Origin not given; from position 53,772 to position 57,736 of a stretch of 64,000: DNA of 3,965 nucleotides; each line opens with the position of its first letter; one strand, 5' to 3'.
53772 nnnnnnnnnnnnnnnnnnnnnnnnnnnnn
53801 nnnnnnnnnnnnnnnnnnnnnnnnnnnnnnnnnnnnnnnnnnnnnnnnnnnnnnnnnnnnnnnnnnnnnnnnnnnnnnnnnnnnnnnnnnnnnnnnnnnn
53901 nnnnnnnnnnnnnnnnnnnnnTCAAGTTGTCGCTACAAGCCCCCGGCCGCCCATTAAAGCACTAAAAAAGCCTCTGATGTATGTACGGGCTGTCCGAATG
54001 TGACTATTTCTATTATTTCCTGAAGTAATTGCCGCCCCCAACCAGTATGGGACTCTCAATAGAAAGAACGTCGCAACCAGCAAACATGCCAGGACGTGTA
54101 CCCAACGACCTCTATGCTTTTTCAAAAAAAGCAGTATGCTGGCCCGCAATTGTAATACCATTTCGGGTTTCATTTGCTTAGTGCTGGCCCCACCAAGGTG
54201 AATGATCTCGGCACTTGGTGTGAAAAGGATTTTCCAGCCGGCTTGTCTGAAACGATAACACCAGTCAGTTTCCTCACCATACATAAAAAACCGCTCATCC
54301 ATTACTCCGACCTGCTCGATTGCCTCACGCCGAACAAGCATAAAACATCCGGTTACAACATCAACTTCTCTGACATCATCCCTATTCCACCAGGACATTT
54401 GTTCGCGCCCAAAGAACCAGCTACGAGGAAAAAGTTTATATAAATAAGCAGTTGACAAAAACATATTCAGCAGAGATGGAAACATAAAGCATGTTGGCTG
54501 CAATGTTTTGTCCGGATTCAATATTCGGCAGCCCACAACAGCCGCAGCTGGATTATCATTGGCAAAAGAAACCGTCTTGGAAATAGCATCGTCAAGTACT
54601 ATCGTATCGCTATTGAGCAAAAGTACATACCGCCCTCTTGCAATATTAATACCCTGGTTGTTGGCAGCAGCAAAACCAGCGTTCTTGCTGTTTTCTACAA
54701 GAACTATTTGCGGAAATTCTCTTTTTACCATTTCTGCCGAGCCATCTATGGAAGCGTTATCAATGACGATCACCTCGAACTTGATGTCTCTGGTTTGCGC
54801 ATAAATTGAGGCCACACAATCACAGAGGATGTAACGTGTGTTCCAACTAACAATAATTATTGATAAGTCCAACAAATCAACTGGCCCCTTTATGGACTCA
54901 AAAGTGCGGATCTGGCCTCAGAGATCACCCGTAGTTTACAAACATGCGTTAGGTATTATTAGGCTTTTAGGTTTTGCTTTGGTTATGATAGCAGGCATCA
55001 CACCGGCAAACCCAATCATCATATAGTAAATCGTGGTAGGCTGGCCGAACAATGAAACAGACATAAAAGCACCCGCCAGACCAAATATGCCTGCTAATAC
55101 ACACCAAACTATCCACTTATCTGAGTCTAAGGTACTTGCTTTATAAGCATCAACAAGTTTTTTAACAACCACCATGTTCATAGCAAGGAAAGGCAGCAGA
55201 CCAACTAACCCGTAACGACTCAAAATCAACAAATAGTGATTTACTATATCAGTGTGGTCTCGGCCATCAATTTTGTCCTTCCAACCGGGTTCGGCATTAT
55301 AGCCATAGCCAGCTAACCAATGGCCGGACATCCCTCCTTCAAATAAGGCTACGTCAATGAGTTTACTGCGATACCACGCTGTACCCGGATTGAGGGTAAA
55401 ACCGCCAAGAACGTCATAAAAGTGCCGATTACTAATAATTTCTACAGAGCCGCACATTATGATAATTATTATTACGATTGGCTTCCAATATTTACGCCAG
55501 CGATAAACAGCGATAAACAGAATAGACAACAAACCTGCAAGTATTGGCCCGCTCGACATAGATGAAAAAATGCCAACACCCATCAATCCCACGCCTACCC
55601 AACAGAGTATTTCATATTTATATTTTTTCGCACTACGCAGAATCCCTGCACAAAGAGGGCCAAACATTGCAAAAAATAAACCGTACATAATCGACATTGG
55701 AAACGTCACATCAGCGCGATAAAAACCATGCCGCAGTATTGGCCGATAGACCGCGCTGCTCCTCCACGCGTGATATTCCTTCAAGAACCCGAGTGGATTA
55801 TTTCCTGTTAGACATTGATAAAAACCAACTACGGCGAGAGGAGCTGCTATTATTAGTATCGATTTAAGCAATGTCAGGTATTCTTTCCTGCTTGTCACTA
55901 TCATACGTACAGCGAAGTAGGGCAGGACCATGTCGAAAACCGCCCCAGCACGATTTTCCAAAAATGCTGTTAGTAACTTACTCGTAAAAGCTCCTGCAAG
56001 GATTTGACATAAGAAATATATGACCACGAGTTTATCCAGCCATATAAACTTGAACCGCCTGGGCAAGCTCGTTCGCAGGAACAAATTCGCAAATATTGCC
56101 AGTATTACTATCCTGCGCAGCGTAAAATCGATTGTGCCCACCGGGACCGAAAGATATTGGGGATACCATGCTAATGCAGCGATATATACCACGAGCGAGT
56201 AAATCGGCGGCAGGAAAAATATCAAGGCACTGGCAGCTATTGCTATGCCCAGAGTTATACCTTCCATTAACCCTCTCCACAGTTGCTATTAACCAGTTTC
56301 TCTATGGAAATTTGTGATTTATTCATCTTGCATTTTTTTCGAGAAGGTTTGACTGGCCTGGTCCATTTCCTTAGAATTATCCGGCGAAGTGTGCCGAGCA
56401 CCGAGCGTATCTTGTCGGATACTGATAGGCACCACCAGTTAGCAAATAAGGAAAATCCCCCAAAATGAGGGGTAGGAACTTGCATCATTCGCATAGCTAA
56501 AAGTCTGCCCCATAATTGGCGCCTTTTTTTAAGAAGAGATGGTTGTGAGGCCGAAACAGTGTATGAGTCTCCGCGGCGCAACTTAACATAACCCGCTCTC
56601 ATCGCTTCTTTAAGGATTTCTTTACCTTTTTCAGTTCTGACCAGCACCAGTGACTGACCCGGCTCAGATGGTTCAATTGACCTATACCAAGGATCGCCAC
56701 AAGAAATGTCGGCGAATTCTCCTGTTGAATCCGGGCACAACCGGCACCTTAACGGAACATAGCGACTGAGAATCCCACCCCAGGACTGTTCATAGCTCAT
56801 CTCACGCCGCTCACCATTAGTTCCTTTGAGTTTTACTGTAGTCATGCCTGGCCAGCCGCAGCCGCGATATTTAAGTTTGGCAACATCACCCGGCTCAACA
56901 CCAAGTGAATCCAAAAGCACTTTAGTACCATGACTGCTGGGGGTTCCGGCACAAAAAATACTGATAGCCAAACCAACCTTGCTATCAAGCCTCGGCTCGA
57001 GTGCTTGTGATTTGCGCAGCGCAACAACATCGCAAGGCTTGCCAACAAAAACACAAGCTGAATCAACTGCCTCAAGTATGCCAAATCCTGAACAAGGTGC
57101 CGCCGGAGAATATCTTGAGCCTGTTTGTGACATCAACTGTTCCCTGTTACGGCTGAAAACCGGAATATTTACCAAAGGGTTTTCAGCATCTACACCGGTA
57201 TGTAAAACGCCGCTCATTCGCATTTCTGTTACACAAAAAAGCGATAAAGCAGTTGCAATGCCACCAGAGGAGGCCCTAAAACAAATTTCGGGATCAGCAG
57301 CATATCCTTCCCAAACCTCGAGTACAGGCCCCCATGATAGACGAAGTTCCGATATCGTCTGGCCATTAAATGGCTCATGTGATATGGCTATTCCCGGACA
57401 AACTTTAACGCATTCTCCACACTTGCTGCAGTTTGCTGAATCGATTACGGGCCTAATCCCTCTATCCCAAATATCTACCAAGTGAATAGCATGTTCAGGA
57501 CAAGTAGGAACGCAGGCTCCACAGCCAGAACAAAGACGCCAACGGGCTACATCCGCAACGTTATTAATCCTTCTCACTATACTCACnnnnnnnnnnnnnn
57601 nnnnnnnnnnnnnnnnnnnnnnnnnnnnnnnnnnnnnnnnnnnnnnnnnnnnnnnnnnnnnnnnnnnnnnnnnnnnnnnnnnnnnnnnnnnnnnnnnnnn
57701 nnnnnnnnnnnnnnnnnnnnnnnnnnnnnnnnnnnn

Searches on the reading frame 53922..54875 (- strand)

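Call 79: search_protein_families(library=pfam, proteins=[window:53922-54875:-], max_evalue=0.0001)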
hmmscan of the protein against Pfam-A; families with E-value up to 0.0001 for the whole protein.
window:53922-54875:- (317 aa): 4 families
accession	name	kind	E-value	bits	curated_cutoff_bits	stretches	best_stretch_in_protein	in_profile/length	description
PF00535.33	Glycos_transf_2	-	4.1e-26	92.3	23.3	1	5-187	1-165/168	Glycosyl transferase family 2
PF13641.12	Glyco_tranf_2_3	-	1.4e-22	81.3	27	1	4-259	3-228/230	Glycosyltransferase like family 2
PF10111.15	Glyco_tranf_2_2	-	2.7e-07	30.8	27.3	1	19-205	17-193/276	Glycosyltransferase like family 2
PF13632.12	Glyco_trans_2_3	-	8.2e-07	29.5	27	1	83-262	1-164/198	Glycosyl transferase family group 2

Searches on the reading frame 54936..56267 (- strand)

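Call 79: search_protein_families(library=pfam, proteins=[window:54936-56267:-], max_evalue=0.0001)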
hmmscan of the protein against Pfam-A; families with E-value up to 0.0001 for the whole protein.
window:54936-56267:- (443 aa): 1 family
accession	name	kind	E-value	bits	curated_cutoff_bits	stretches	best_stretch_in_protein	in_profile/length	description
PF04932.20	Wzy_C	-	4.2e-06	27.1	31.7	1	226-361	3-149/149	O-Antigen ligase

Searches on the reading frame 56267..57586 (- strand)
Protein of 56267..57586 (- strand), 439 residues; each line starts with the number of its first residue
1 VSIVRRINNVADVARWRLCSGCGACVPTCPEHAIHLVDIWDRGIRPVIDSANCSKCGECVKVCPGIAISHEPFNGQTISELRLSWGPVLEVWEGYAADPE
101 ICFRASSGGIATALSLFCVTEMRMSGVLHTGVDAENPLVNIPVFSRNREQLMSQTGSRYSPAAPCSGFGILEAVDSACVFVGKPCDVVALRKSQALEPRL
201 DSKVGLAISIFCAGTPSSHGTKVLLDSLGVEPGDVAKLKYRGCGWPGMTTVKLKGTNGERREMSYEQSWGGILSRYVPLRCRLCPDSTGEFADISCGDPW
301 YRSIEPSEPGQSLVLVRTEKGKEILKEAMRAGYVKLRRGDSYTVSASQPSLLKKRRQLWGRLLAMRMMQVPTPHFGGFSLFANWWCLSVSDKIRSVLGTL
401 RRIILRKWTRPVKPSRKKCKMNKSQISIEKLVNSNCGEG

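Call 80: search_protein_families(library=pfam, proteins=[window:56267-57586:-], max_evalue=0.0001)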
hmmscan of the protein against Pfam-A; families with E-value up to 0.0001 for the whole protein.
window:56267-57586:- (439 aa): 13 families
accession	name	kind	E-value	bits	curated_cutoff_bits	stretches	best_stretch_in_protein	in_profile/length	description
PF04432.18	FrhB_FdhB_C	-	1.3e-36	126.2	23.3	1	179-338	5-146/150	Coenzyme F420 hydrogenase/dehydrogenase, beta subunit C terminus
PF04422.18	FrhB_FdhB_N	-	8.9e-13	48.6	22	1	91-165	1-73/78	Coenzyme F420 hydrogenase/dehydrogenase, beta subunit N-term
PF00037.32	Fer4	-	5.1e-10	39.2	21.1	1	18-34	7-23/24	4Fe-4S binding domain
PF12838.12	Fer4_7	-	7.9e-10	39.5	27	1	19-64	2-49/52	4Fe-4S dicluster domain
PF13484.11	Fer4_16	-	4.7e-08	34.1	30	0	52-71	1-20/66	4Fe-4S double cluster binding domain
PF13187.11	Fer4_9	-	1.1e-07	32.1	27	1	19-65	2-49/52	4Fe-4S dicluster domain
PF25160.1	LdpA_Fe-S-bd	-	9e-07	29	27.6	0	17-37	26-46/49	LdpA Fe-S cluster-binding domain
PF13237.11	Fer4_10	-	9.6e-07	29.1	25.5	1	17-64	7-53/53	4Fe-4S dicluster domain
PF14697.11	Fer4_21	-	2.2e-06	28.1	35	1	18-64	7-52/59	4Fe-4S dicluster domain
PF13183.11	Fer4_8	-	1.3e-05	26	27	0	52-65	4-17/68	4Fe-4S dicluster domain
PF12837.12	Fer4_6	-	1.3e-05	25.3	25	0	46-68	2-24/24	4Fe-4S binding domain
PF13534.11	Fer4_17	-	1.8e-05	25.7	22.2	0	11-32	38-59/61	4Fe-4S dicluster domain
PF12797.12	Fer4_2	-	2.5e-05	24.4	24.5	0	45-64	2-21/22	4Fe-4S binding domain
